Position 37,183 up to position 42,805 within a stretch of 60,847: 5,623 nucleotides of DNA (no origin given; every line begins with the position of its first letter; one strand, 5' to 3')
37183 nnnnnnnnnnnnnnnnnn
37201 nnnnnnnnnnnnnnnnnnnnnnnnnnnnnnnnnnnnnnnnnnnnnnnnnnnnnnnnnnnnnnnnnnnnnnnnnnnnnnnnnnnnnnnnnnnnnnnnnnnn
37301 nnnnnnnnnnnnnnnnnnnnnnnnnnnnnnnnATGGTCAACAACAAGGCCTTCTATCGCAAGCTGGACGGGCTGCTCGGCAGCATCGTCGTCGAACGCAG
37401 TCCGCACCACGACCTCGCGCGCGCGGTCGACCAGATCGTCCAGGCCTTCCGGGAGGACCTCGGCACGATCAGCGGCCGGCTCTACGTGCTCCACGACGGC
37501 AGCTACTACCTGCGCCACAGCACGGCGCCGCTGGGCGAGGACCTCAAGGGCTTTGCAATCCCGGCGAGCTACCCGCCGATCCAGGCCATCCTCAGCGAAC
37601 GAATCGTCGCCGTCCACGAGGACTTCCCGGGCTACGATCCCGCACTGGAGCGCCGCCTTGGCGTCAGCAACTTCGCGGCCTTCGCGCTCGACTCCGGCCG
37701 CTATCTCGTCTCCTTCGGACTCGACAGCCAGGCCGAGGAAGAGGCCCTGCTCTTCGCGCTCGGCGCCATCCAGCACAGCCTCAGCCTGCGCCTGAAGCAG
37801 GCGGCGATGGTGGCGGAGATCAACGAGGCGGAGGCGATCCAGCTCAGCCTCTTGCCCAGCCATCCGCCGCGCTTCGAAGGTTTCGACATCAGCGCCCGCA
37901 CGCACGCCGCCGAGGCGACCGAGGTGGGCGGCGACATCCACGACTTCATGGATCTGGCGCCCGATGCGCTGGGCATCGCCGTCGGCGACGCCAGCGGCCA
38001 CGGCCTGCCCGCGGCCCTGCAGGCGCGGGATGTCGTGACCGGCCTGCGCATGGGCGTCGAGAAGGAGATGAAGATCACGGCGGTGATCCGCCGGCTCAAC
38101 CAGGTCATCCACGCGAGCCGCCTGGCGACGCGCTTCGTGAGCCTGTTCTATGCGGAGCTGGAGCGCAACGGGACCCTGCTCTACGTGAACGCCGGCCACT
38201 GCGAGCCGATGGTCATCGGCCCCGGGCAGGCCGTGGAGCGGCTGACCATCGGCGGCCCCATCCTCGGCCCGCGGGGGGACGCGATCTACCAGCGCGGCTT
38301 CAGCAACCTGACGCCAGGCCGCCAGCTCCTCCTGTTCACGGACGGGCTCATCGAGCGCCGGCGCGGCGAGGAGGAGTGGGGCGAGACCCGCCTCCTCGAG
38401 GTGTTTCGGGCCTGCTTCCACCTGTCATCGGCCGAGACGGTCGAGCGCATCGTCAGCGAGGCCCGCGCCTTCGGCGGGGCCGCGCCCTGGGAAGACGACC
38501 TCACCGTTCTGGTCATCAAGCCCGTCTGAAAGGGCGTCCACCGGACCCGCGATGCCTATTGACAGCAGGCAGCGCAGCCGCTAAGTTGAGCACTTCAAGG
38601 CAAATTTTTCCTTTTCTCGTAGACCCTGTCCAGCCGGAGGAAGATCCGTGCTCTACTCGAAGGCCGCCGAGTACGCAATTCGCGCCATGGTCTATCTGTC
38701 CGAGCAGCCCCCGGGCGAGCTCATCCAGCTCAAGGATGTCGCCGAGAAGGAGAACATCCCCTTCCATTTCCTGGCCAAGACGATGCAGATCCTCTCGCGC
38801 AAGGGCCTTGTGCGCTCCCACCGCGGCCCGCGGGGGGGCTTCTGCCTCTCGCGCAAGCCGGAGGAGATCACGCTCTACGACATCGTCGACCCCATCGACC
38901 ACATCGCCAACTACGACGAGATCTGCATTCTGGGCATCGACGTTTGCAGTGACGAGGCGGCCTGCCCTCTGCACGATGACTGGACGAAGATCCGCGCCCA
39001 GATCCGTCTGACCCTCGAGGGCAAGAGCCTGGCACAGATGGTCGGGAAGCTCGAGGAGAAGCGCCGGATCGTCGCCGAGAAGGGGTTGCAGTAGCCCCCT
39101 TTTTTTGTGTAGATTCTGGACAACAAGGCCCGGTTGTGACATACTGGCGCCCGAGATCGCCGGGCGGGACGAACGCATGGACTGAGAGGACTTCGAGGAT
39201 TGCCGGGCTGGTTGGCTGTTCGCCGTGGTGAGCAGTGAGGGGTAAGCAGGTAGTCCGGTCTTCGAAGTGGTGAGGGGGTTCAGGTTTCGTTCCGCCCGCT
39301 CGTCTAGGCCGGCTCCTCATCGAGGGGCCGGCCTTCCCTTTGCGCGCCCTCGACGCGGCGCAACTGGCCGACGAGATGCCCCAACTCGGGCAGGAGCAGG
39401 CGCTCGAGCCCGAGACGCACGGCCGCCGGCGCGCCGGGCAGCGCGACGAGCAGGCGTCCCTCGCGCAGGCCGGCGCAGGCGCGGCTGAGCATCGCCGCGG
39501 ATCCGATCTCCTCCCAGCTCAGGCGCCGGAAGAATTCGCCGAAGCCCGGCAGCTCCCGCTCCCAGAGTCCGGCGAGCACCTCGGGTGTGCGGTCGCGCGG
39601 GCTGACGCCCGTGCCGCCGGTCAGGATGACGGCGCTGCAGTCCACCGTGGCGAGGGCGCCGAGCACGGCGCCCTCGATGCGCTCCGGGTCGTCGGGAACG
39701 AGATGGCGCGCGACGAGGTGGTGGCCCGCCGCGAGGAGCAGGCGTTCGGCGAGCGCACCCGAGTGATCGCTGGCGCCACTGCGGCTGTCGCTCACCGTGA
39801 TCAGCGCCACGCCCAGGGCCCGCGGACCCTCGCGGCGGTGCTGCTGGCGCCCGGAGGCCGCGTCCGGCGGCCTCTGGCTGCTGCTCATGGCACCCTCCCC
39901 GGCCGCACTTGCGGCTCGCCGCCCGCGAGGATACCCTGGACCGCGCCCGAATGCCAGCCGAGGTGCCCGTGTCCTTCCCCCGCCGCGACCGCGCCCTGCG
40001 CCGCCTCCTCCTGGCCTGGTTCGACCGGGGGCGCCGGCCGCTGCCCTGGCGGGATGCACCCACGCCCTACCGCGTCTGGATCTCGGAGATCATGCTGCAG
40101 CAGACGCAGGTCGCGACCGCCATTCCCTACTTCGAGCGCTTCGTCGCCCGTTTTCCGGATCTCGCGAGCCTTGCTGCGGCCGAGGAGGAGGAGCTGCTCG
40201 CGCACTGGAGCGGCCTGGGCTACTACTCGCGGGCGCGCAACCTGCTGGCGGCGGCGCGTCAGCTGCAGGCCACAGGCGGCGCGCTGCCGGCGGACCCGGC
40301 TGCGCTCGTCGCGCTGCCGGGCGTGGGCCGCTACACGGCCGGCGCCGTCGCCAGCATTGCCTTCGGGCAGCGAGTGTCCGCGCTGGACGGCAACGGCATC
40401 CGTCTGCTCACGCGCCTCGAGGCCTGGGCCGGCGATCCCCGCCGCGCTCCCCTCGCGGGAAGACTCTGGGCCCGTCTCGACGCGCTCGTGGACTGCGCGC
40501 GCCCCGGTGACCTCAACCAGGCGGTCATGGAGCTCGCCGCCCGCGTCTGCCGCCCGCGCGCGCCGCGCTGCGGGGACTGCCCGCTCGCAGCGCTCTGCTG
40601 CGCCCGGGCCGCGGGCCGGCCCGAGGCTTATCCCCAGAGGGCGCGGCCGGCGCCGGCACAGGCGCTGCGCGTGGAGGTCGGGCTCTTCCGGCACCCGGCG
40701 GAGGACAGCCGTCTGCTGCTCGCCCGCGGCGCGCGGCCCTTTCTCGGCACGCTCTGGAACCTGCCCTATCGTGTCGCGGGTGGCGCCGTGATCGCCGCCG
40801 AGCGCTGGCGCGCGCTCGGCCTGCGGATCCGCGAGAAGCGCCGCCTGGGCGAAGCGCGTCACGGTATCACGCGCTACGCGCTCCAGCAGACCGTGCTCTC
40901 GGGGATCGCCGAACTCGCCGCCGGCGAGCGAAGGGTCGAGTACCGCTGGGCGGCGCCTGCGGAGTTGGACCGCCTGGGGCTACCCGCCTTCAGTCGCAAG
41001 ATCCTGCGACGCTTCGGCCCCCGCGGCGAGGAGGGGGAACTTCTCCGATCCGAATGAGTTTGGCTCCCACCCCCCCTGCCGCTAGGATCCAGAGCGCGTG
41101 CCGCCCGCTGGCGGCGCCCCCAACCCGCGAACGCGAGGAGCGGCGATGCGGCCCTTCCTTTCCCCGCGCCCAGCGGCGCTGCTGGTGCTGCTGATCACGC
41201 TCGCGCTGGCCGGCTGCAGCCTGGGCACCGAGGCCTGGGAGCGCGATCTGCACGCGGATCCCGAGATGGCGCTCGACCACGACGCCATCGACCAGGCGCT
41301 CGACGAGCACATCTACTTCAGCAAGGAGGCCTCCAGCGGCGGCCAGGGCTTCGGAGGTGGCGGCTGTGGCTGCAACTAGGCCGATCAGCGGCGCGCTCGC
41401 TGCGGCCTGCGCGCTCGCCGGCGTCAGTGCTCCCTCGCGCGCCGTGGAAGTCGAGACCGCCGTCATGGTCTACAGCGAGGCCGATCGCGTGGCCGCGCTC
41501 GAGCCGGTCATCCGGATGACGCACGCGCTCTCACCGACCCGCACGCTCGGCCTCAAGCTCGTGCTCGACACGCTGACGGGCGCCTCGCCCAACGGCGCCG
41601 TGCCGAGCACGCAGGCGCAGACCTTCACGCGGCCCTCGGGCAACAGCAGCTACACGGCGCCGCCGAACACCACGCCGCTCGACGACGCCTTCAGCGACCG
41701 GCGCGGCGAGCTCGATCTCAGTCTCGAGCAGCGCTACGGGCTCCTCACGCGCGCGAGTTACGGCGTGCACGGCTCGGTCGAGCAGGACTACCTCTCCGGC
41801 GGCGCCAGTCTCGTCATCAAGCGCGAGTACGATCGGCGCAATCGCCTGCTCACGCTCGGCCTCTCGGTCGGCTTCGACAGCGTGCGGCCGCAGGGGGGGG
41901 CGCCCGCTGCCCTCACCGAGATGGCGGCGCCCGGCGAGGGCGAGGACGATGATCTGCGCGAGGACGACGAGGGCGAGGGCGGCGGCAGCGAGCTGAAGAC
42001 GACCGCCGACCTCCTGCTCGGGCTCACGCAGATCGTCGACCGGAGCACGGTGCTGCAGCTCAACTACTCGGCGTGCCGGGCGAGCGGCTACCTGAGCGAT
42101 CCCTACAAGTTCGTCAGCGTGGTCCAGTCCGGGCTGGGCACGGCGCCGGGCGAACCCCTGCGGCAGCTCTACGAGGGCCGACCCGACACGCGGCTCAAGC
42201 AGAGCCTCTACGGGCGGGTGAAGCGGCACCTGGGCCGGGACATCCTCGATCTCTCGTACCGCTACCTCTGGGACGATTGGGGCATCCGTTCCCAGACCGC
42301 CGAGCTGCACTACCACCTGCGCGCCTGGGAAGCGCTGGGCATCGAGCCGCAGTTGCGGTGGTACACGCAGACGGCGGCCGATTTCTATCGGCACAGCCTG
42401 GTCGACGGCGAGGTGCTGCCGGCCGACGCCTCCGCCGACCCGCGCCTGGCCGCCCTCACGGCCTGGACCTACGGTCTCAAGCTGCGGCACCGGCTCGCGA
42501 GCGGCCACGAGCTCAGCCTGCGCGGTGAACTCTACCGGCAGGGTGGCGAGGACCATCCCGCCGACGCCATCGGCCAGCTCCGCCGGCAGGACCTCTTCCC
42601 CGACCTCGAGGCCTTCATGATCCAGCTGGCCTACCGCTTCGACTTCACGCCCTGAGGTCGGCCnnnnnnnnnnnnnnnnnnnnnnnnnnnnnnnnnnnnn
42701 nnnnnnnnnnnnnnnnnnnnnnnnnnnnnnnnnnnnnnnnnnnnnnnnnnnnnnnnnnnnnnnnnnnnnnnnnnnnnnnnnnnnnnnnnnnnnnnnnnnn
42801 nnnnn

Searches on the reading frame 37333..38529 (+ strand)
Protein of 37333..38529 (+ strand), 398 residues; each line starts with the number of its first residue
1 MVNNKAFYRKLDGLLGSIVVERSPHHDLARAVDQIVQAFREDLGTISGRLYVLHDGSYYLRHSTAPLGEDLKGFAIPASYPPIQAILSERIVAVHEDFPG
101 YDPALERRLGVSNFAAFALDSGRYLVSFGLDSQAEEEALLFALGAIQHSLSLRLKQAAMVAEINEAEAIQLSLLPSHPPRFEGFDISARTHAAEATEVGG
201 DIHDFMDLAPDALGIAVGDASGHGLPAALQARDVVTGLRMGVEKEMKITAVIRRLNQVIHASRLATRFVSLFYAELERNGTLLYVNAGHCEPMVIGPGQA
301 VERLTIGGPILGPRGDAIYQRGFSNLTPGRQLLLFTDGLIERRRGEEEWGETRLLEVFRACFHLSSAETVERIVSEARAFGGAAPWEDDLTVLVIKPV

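Call 10: search_protein_families(library=pfam, proteins=[window:37333-38529:+], max_evalue=0.00001)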
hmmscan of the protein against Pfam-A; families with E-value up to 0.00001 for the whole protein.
window:37333-38529:+ (398 aa): 1 family
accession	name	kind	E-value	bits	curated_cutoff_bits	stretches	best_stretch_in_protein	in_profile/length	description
PF07228.17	SpoIIE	-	1.1e-38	133.5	25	1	211-396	3-190/192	Stage II sporulation protein E (SpoIIE)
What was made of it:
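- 37333..38529 (+): Context: SpoIIE/PP2C-type phosphatase gene starting 3 nt after the SelW-like stop codon, probably co-transcribed. Not shown to be functionally linked. Pfam PF07228 133.5 bits (call 10).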

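Call 26: find_encoding_contigs(protein=window:37333-38529:+, flank=10000, max_places=6)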
Protein window:37333-38529:+ (398 aa): 5 contigs read that carry it; 4 places shown.
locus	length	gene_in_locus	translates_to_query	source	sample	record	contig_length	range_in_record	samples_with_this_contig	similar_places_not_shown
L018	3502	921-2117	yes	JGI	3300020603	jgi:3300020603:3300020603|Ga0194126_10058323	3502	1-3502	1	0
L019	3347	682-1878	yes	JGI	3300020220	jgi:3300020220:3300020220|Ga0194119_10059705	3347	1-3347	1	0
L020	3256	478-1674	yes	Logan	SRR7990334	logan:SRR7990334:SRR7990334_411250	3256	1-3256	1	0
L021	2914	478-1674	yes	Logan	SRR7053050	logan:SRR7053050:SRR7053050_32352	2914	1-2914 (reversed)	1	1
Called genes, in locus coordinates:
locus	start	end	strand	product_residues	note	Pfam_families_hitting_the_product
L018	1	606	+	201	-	?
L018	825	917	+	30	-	-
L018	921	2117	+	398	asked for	PF07228:SpoIIE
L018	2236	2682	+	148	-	PF02082:Rrf2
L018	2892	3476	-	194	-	PF00994:MoCF_biosynth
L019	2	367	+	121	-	?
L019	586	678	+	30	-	-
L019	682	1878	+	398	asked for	PF07228:SpoIIE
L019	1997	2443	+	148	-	PF02082:Rrf2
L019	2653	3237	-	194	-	PF00994:MoCF_biosynth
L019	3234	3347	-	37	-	?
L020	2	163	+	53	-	?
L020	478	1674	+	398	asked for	PF07228:SpoIIE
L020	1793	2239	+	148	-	PF02082:Rrf2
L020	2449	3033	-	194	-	PF00994:MoCF_biosynth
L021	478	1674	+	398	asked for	PF07228:SpoIIE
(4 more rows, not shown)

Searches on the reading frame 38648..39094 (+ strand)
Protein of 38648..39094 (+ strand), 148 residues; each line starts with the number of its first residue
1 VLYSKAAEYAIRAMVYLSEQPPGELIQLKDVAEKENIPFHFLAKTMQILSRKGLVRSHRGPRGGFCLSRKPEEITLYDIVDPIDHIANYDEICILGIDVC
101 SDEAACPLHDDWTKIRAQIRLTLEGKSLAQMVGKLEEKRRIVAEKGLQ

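Call 10: search_protein_families(library=pfam, proteins=[window:38648-39094:+], max_evalue=0.00001)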
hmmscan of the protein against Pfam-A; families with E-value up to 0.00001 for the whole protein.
window:38648-39094:+ (148 aa): 1 family
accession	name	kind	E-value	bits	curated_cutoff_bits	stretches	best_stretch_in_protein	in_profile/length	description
PF02082.26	Rrf2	-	2.2e-32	112.4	30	1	4-132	2-130/132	Iron-dependent Transcriptional regulator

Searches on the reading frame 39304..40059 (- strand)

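Call 68: search_protein_families(library=pfam, proteins=[window:39304-40059:-], max_evalue=0.001)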
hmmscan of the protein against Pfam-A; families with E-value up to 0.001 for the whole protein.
window:39304-40059:- (251 aa): 1 family
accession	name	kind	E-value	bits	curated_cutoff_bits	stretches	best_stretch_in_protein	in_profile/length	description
PF00994.29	MoCF_biosynth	-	3.8e-28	98.4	26.6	1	86-228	2-144/144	Probable molybdopterin binding domain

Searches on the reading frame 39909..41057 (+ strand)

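Call 10: search_protein_families(library=pfam, proteins=[window:39909-41057:+], max_evalue=0.00001)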
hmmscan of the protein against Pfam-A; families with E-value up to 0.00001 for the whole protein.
window:39909-41057:+ (382 aa): 3 families
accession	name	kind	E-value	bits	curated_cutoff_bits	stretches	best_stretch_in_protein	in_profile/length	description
PF00730.31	HhH-GPD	-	2e-19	70.3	26.2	1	58-180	1-96/108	HhH-GPD superfamily base excision DNA repair protein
PF14815.12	NUDIX_4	-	2.2e-09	37.5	35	1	267-367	11-112/113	NUDIX domain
PF00633.29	HHH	-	1.6e-06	28.1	24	1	124-150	4-30/30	Helix-hairpin-helix motif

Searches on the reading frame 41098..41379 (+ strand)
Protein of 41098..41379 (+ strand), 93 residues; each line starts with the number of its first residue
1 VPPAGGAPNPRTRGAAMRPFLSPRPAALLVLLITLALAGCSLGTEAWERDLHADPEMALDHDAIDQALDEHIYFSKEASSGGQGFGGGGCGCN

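Call 23: search_protein_families(library=pfam, proteins=[window:41098-41379:+], max_evalue=0.00001)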
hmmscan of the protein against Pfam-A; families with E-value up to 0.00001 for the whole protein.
window:41098-41379:+ (93 aa): 1 family
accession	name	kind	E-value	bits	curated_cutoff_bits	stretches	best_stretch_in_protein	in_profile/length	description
PF14086.11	DUF4266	-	1.2e-20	74.6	27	1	45-93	2-50/50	Domain of unknown function (DUF4266)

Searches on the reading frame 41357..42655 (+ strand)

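Call 10: search_protein_families(library=pfam, proteins=[window:41357-42655:+], max_evalue=0.00001)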
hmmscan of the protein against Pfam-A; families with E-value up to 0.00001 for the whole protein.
window:41357-42655:+ (432 aa): 1 family
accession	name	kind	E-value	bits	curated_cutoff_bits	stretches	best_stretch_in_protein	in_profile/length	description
PF12094.14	DUF3570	-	6e-115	384.9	25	1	15-428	6-427/427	Protein of unknown function (DUF3570)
